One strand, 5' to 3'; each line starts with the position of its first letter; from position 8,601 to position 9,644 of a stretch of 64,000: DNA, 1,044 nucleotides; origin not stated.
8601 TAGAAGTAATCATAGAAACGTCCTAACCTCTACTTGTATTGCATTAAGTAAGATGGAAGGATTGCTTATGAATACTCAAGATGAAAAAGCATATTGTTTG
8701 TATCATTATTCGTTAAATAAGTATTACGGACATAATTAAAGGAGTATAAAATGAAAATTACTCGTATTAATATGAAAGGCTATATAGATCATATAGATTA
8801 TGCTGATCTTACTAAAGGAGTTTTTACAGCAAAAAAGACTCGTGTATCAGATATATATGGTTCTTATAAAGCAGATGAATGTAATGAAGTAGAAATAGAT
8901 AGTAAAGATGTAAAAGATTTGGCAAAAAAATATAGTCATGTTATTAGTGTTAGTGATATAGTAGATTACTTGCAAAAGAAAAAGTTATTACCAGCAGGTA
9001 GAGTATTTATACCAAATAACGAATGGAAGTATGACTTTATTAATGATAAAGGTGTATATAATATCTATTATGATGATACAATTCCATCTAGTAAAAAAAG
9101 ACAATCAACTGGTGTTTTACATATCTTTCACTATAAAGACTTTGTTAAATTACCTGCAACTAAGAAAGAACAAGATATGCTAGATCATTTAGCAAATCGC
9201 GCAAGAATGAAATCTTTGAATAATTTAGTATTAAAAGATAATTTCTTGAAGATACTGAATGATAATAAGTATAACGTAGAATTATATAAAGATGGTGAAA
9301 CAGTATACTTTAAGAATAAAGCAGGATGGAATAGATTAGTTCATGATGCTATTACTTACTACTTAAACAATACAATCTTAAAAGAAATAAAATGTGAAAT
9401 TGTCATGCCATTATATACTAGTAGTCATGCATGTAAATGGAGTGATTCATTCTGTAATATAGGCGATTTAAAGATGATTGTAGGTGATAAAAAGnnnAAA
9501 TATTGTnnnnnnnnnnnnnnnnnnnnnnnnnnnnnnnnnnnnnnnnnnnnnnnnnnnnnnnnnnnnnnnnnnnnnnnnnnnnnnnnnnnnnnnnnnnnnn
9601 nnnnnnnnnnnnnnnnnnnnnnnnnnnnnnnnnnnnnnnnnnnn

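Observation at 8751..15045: Three interleaved families of duplicated early genes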

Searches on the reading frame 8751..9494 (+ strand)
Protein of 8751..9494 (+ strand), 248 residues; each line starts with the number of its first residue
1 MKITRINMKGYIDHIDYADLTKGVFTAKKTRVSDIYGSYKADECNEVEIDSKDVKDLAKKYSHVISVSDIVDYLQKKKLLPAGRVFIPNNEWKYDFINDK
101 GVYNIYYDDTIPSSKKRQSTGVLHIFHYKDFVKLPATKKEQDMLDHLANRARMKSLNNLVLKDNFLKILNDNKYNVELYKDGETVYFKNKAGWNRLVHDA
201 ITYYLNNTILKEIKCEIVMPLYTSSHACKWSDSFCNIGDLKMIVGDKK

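Call 5: search_protein_families(library=pfam, proteins=[window:8751-9494:+], max_evalue=1)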
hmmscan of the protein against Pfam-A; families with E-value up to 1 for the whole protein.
window:8751-9494:+ (248 aa): 2 families
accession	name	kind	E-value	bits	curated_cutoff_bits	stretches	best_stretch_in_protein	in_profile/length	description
PF19718.4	USP47_C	-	0.014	15.4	27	0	168-190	174-197/240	Ubiquitin carboxyl-terminal hydrolase 47 C-terminal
PF10860.13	DUF2661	-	0.11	13.1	23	1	84-117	46-79/113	Protein of unknown function (DUF2661)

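Call 6: search_protein_families(library=phrogs, proteins=[window:8751-9494:+], max_evalue=0.1)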
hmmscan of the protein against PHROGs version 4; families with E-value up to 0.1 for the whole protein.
window:8751-9494:+ (248 aa): 2 families
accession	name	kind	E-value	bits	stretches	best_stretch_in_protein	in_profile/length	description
phrog_13556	-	unknown function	0.018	16.1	1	83-109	39-65/68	-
phrog_7387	-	transcription regulation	0.022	15.9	1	165-190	46-70/111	transcriptional regulator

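Call 14: find_related_loci(query=A1, collection=viral_contigs, flank=10000)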
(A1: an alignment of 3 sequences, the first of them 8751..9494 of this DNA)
Query A1 (248 aa) in viral_contigs; peptide patterns used: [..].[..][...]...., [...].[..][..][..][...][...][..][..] (x = any residue, [..] = any of these).
147 stretches matched a pattern; 1 encode a relative of the query (tblastn E <= 1e-3); 1 distinct loci.
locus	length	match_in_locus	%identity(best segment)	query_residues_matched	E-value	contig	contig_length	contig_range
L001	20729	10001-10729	41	3-246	7e-54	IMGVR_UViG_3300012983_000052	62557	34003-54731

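Call 17: find_homologous_proteins(query=A1, max_evalue=0.001)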
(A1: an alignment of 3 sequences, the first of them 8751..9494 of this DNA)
Query A1 (3 sequences) (248 aa, profile of the alignment): 4 proteins with E <= 0.001 among 3472 candidates.
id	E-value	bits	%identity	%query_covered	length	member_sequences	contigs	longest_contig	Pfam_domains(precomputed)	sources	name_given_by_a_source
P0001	2.5e-108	379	100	100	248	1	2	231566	-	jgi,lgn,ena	-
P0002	2.9e-100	353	30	46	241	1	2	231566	-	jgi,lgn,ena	-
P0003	2.2e-95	337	25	79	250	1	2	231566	-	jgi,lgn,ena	-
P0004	2.1e-44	170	40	98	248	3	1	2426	-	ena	-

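Call 33: predict_structure(alignment_id=A4)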
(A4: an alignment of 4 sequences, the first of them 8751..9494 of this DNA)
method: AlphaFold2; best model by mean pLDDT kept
length: 248 residues; sequences in the alignment: 4
mean_pLDDT: 60.6   pTM: 0.47
mean pLDDT of the five models: 60.6, 59.2, 57.7, 55.1, 52.6
residues with pLDDT >= 90: 2; 70-90: 70; 50-70: 96; < 50: 80
segments of 3 or more residues with pLDDT < 50: 17-19, 90-98, 103-117, 150-161, 174-187, 223-248
pLDDT, mean of each block of 10 residues (from residue 1): 86 59 54 62 84 74 70 85 72 44 42 46 81 73 60 40 57 48 47 63 67 60 48 47 42
secondary structure, 60 per line:
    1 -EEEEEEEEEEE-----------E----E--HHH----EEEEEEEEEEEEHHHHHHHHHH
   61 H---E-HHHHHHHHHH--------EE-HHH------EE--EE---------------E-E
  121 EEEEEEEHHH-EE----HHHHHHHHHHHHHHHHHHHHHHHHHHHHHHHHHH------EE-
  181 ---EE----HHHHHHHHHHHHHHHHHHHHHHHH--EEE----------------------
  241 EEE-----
elements in order: E2-12 E39-50 H51-61 H67-76 E120-127 H138-171 H190-213 E216-218 E241-243

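Call 34: search_protein_representatives(alignment_id=A4)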
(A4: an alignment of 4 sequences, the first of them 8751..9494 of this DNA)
Query: 4 sequences, 242 profile positions. Proteins with E-value up to 0.001 (for the whole library): 49; up to 1e-10: 45; up to 1e-30: 9. The best 49 are listed.
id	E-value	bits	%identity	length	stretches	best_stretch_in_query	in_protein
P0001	1.3e-99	349.2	-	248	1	1-241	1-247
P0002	1.9e-91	322.5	-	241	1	1-242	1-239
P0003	5.7e-81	288.2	-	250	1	1-240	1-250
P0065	3.6e-73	262.7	-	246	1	1-239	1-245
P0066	9.5e-59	215.4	-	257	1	1-236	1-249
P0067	5.9e-36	140.8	-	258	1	4-236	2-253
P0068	3.4e-35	138.3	-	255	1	34-240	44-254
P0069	4.2e-32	128.2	-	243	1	1-238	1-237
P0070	5.8e-31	124.5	-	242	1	3-236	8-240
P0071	1.4e-29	120.0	-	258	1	4-241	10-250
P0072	6.9e-29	117.7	-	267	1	37-232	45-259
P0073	8.5e-29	117.4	-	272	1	1-237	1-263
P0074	1.7e-27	113.1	-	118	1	130-234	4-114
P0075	4.5e-27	111.7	-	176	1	1-135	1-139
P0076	4.8e-27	111.7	-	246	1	4-234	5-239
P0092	2.3e-18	83.2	-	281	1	25-242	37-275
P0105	4.0e-11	59.5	-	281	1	1-240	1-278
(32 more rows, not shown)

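Call 37: search_solved_structures(query=A5, max_evalue=10)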
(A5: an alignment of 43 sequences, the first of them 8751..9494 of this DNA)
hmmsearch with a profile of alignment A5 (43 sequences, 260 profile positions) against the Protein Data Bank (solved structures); distinct sequences matched with E-value up to 10: 3.
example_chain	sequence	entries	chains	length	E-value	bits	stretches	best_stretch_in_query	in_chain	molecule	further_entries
6ujd_A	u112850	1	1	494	0.55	13.3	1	62-191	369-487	Cysteine--tRNA ligase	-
3qqc_A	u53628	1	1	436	0.63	13.1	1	48-122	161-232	DNA-directed RNA polymerase subunit b, DNA-directed RNA polymerase subunit a', DNA-directe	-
4dod_A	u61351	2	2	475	1.4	11.9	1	77-151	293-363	1,4-beta-glucanase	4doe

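Call 43: predict_structure(alignment_id=A5)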
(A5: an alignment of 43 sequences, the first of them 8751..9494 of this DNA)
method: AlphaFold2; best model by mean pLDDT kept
length: 248 residues; sequences in the alignment: 43
mean_pLDDT: 92.1   pTM: 0.76
mean pLDDT of the five models: 92.1, 91.4, 91.4, 91.5, 91.4
residues with pLDDT >= 90: 195; 70-90: 49; 50-70: 3; < 50: 1
segments of 3 or more residues with pLDDT < 50: none
pLDDT, mean of each block of 10 residues (from residue 1): 98 93 89 97 97 91 90 95 91 87 82 83 96 98 95 90 96 95 92 96 96 94 93 93 72
secondary structure, 60 per line:
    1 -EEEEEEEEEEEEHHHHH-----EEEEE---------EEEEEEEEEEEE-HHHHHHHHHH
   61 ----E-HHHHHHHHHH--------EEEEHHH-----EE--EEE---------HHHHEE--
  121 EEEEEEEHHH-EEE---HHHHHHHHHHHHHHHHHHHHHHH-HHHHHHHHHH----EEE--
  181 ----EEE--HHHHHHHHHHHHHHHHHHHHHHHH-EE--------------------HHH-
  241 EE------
elements in order: E2-13 H14-18 E24-28 E38-49 H51-60 H67-76 E85-88 E101-103 H113-116 E121-127 E132-134 H138-160 H162-171 E176-178 E185-187 H190-213

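Call 50: fold_search(model_id=the predicted structure, library=pdb)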
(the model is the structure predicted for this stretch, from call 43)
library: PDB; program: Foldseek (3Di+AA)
matches with E <= 10: 62; with E <= 0.001: 0
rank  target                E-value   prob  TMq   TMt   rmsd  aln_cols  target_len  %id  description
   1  7pub_Fi               9.5e-01  0.02  0.08  0.05  20.1       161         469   11  Late assembly intermediate of the Trypanosoma brucei mitoribosomal small subunit (released 2022-05-04)
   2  7fa1                  1.4e+00  0.07  0.12  0.11   7.9        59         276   14  Crystal Structure of N-terminus of the non-structural protein 2 from SARS coronavirus (released 2022-08-10)
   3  5uvf_B                1.4e+00  0.02  0.09  0.08  22.8       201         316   13  Crystal Structure of the Human vaccinia-related kinase bound to BI-D1870 (released 2017-03-22)
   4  6cqh_C                1.6e+00  0.01  0.09  0.08  22.8       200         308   12  Crystal Structure of the Human vaccinia-related kinase bound to a N-propynyl-N-ethyl-dihydropteridine inhibitor (released 2018-03-28)
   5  5uvf_C                1.9e+00  0.02  0.12  0.10  22.5       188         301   14  Crystal Structure of the Human vaccinia-related kinase bound to BI-D1870 (released 2017-03-22)
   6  6csw_A                1.9e+00  0.01  0.10  0.08  22.9       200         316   12  Crystal Structure of the Human vaccinia-related kinase bound to a N-methyl-N-propyl-dihydropteridine inhibitor (released 2018-04-04)
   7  3tnq_B                2.0e+00  0.04  0.13  0.10  10.8       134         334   13  Structure and Allostery of the PKA RIIb Tetrameric Holoenzyme (released 2012-02-01)
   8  6bp0_C                2.2e+00  0.02  0.10  0.08  10.8       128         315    8  Crystal Structure of the Human vaccinia-related kinase 1 bound to (R)-2-phenylaminopteridinone inhibitor (released 2017-12-06)
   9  9vvg_A                2.3e+00  0.04  0.17  0.15  20.6       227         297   10  Cryo-EM structure of the erlin1/2 complex purified using GDN and CHS (released 2026-03-25)
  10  9vvg_a                2.5e+00  0.04  0.18  0.15  20.5       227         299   11  Cryo-EM structure of the erlin1/2 complex purified using GDN and CHS (released 2026-03-25)
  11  6cnx_C                2.8e+00  0.01  0.09  0.08  22.4       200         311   11  Crystal Structure of the Human vaccinia-related kinase 1 (VRK1) bound to an N-propynyl-N-isopentyl-dihydropteridin inh (released 2018-04-04)
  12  4h2s_B                3.0e+00  0.02  0.12  0.10  13.8       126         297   11  Crystal structure of Bradyrhizobium japonicum glycine:[carrier protein] ligase complexed with cognate carrier protein  (released 2013-03-06)
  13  4lg4_A                3.2e+00  0.03  0.12  0.11  11.3       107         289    7  Structural Basis for Autoactivation of Human Mst2 Kinase and Its Regulation by RASSF5 (released 2013-09-18)
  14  7pua_Fi               3.6e+00  0.01  0.08  0.04  20.0       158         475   11  Middle assembly intermediate of the Trypanosoma brucei mitoribosomal small subunit (released 2022-03-02)
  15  6cmj_B                3.8e+00  0.01  0.11  0.10  13.8       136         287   10  Human CAMKK2 with GSK650393 (released 2018-04-04)
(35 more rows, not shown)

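Call 57: fold_search(model_id=the predicted structure, library=viral)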
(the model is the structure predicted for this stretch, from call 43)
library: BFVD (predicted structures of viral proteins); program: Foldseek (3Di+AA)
matches with E <= 10: 67; with E <= 0.001: 0
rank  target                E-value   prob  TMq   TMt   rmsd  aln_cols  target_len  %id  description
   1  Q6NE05                3.1e-01  0.04  0.10  0.14  19.3       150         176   15  DUF4365 domain-containing protein [Leptospira phage LE1]
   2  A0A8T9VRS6            4.2e-01  0.08  0.14  0.12  13.4       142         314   14  (no name in the UniProt tables at hand)
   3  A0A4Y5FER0            6.1e-01  0.07  0.19  0.20  23.4       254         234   14  Uncharacterized protein [Lactobacillus phage 3-521]
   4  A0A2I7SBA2            1.1e+00  0.12  0.17  0.29  18.5       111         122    9  (no name in the UniProt tables at hand)
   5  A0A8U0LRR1            1.3e+00  0.05  0.15  0.09  13.4       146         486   16  (no name in the UniProt tables at hand)
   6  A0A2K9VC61            1.6e+00  0.11  0.12  0.26   9.8        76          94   12  Uncharacterized protein [Lactobacillus phage Nyseid]
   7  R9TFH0                1.6e+00  0.11  0.10  0.14   9.2        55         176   24  DUF7415 domain-containing protein [Vibrio phage nt-1]
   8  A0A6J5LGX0            1.6e+00  0.02  0.10  0.14  14.6       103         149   10  Uncharacterized protein [uncultured Caudovirales phage]
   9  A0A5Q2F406            1.9e+00  0.08  0.14  0.24  10.3        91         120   12  (no name in the UniProt tables at hand)
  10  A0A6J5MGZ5            2.0e+00  0.05  0.10  0.16  14.1        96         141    9  Uncharacterized protein [uncultured Caudovirales phage]
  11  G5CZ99                2.3e+00  0.05  0.17  0.26  24.2       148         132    9  E4 ORF C [Equine adenovirus A serotype 1]
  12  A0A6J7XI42            3.0e+00  0.04  0.08  0.18  15.6        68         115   16  Uncharacterized protein [uncultured Caudovirales phage]
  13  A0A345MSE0            3.0e+00  0.03  0.10  0.07  20.3       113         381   12  (no name in the UniProt tables at hand)
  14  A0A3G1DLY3            3.0e+00  0.01  0.11  0.06  16.8       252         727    6  Outer capsid spike protein (Fragment) [Rotavirus C]
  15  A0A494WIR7            3.4e+00  0.04  0.10  0.24  14.4        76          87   14  (no name in the UniProt tables at hand)
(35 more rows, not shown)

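Call 64: search_protein_families(library=pfam, alignment_id=A5, max_evalue=0.01)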
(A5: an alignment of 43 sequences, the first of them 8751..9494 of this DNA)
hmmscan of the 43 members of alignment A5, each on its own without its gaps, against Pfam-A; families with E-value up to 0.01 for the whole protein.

A. member 1, window:8751-9494:+ (248 aa): 0 families

B. families by the number of members that match (of 43 scanned): 3 families
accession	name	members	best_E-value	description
PF02364.21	Glucan_synthase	1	0.0055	1,3-beta-glucan synthase component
PF02731.20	SKIP_SNW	1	0.007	SKIP/SNW domain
PF19194.5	DUF5869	1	0.0099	Family of unknown function (DUF5869)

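Call 69: search_protein_families(library=phrogs, alignment_id=A5, max_evalue=0.001)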
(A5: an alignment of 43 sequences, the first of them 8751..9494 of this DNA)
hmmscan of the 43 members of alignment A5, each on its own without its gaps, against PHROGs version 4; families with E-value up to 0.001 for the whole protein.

A. member 1, window:8751-9494:+ (248 aa): 0 families

B. families by the number of members that match (of 43 scanned): 1 family
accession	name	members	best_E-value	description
phrog_8208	-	1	0.00013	-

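Call 70: search_dna_similar(query=window:8751-9494:+, collection=phages, mode=protein, max_evalue=0.01)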
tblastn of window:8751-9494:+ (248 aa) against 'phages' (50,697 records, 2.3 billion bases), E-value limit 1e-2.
No match.

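Call 76: find_encoding_contigs(protein=P0105, flank=10000, max_places=2)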
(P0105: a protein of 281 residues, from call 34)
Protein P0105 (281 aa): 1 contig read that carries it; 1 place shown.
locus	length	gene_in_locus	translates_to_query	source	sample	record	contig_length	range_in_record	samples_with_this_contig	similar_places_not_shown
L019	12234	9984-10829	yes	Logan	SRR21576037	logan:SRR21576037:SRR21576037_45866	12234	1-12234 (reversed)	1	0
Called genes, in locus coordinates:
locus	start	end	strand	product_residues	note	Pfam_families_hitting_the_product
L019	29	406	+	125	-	PF07716:bZIP_2 (weak)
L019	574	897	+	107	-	-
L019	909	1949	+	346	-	-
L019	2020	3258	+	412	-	-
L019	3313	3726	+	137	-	-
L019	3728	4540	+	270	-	-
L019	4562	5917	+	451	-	PF13203:DUF2201_N, PF09967:DUF2201 (weak)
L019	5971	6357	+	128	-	-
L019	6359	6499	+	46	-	PF07463:NUMOD4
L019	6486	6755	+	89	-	-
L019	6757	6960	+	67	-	-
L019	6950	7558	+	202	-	PF26096:DUF8033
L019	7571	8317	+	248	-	-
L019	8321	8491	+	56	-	-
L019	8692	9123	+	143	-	-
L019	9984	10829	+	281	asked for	-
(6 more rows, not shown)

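Call 77: find_encoding_contigs(protein=P0092, flank=10000, max_places=2)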
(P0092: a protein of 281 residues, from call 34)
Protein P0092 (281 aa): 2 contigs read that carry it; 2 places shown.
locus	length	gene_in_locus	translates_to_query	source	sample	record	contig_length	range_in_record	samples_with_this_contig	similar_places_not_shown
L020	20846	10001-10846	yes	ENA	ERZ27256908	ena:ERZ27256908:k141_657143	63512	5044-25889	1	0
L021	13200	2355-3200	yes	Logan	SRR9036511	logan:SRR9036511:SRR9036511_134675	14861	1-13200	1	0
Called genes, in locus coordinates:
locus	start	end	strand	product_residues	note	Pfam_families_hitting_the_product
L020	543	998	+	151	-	-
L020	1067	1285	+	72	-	-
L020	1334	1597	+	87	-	-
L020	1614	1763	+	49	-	-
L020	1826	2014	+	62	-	-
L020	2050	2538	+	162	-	-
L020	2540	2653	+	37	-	-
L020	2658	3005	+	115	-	-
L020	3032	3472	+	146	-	-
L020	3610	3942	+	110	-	-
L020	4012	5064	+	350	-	-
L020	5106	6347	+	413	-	-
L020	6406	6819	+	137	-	-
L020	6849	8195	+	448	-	PF13203:DUF2201_N, PF09967:DUF2201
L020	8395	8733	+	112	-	-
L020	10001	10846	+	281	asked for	-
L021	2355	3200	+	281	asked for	-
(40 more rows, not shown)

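Call 92: search_protein_families(library=ncbifam, proteins=[window:8751-9494:+], max_evalue=0.05)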
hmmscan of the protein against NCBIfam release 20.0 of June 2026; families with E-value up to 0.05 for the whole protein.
window:8751-9494:+ (248 aa): 0 families

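Call 93: search_protein_families(library=padloc, proteins=[window:8751-9494:+], max_evalue=0.05)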
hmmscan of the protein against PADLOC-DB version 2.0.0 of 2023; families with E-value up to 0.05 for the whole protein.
window:8751-9494:+ (248 aa): 0 families

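Call 96: find_related_loci(query=A4, collection=genome_contigs, flank=5000)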
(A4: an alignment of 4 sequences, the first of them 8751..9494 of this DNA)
Query A4 (248 aa) in genome_contigs; peptide patterns used: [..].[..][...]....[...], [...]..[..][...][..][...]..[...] (x = any residue, [..] = any of these).
374 stretches matched a pattern; 1 encode a relative of the query (tblastn E <= 1e-3); 1 distinct loci.
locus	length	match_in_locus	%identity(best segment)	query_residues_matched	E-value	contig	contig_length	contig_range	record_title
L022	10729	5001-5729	41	3-246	3e-52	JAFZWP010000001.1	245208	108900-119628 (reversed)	MAG: Bacilli bacterium isolate RGIG8164 Water_buffalos_Rumen-3__c17, whole genome shotgun sequence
